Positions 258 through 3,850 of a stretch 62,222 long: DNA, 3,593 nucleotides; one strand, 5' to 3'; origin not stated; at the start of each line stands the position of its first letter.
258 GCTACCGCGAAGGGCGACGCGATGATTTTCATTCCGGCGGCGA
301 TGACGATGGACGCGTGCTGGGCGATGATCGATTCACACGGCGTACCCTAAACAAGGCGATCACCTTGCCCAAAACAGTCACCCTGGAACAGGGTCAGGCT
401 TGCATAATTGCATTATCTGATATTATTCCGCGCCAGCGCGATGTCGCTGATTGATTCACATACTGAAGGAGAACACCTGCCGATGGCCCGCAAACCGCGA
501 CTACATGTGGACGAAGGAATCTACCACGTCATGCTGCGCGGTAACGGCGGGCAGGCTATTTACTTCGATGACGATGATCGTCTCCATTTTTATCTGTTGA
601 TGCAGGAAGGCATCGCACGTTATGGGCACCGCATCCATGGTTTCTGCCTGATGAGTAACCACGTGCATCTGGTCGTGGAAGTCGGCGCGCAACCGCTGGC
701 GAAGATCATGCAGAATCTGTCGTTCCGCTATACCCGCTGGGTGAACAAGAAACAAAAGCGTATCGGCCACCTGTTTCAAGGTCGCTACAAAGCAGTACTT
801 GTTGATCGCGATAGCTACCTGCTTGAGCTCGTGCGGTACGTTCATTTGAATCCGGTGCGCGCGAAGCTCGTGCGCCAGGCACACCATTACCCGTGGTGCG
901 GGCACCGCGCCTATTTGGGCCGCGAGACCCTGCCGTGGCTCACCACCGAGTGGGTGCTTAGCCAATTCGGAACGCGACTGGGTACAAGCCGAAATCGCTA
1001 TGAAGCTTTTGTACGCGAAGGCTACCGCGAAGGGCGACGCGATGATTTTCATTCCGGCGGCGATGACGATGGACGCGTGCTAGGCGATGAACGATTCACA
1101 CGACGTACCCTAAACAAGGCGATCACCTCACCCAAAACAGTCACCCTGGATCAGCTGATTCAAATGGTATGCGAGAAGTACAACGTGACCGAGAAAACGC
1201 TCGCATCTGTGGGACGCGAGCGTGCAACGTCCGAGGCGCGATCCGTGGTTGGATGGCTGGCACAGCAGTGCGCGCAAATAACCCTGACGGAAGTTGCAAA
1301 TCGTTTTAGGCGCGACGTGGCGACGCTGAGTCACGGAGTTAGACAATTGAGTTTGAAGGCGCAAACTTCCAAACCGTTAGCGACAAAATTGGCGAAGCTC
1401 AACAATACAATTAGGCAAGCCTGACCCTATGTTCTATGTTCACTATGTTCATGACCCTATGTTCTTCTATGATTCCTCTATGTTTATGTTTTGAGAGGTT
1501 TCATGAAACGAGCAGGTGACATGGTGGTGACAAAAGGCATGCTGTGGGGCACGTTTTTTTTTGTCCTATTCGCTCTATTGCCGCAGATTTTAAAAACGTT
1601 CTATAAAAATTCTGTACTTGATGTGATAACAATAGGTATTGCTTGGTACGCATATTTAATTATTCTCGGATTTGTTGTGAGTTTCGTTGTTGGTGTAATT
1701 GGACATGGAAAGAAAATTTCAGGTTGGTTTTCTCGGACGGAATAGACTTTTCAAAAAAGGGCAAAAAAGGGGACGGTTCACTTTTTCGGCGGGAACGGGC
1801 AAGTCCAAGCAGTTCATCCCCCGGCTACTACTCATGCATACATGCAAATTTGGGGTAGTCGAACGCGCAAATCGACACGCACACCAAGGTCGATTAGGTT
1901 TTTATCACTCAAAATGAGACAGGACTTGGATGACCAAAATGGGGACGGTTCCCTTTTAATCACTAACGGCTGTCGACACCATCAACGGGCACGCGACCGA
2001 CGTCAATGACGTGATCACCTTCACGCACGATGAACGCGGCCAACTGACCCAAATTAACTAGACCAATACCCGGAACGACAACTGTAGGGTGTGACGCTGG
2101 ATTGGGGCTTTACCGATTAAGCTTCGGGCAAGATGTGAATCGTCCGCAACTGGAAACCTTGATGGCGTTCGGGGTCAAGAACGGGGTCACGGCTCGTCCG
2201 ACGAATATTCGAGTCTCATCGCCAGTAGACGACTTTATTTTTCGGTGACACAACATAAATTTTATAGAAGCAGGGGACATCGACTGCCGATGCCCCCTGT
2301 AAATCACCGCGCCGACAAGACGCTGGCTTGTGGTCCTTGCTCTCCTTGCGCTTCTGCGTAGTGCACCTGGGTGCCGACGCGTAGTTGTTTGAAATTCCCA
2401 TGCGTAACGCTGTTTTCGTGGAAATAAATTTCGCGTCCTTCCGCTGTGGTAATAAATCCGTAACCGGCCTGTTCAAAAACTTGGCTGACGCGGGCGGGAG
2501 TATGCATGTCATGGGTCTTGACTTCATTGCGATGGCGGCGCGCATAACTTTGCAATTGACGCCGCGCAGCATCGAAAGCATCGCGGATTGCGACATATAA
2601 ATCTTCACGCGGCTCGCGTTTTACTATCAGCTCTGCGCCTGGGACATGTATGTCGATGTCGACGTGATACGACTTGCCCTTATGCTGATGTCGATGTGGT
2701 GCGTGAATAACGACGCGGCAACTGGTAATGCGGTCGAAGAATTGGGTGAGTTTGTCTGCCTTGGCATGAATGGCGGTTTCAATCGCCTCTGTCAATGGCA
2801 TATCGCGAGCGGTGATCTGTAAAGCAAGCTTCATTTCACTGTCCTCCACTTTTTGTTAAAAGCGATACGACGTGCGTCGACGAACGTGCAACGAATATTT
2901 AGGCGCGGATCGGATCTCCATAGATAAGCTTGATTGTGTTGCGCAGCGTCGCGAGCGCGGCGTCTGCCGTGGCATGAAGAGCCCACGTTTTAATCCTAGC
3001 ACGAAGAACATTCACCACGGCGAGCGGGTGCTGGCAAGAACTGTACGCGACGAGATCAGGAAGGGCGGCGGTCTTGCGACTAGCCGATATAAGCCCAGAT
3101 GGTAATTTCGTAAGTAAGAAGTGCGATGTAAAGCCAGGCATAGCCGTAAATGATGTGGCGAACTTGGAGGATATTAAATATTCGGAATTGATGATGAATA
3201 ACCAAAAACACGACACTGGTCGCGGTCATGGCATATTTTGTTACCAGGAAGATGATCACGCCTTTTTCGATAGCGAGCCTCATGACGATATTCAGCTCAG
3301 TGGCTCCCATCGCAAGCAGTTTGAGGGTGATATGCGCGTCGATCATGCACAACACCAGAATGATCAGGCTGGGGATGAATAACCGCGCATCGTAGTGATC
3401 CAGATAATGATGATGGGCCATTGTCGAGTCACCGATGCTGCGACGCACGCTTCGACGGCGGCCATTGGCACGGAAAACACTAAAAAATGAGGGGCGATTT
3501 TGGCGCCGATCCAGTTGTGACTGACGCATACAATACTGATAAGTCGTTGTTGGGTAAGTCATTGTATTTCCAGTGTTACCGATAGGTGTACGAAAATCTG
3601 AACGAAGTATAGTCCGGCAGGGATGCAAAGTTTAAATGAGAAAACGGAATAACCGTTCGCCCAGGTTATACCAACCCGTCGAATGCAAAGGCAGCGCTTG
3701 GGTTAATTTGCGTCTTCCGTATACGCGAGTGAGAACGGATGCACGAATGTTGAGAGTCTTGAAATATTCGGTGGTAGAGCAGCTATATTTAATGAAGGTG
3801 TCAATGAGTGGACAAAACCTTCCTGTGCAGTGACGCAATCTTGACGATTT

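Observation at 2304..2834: Ribosome hibernation factor (HPF/RaiA) domain fused in one ORF to a cold-shock domain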

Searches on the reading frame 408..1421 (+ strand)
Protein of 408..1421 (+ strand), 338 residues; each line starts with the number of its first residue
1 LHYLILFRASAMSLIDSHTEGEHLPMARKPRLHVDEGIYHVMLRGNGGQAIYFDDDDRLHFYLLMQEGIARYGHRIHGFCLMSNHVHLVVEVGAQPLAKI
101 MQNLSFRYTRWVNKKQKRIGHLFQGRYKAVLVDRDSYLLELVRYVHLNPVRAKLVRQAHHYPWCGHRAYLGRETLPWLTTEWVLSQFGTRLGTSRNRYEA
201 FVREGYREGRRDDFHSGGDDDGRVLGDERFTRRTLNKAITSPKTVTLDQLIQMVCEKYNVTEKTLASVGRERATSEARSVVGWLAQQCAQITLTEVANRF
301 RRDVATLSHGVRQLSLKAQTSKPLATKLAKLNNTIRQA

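Call 29: search_protein_families(library=pfam, proteins=[window:408-1421:+], max_evalue=0.01)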
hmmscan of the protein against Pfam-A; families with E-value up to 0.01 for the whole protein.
window:408-1421:+ (338 aa): 2 families
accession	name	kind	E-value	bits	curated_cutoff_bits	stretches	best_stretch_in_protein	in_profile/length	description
PF01797.21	Y1_Tnp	-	4.7e-14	53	23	1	36-146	4-119/121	Transposase IS200 like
PF08299.17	Bac_DnaA_C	-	7.4e-13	48.8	31.5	1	248-313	2-68/69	Bacterial dnaA protein helix-turn-helix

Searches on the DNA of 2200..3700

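Call 51: search_rna_families(source=window, start=2200, end=3700, threshold=evalue, max_evalue=1)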
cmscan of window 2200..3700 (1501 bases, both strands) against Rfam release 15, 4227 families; matches with E-value up to 1: 0.
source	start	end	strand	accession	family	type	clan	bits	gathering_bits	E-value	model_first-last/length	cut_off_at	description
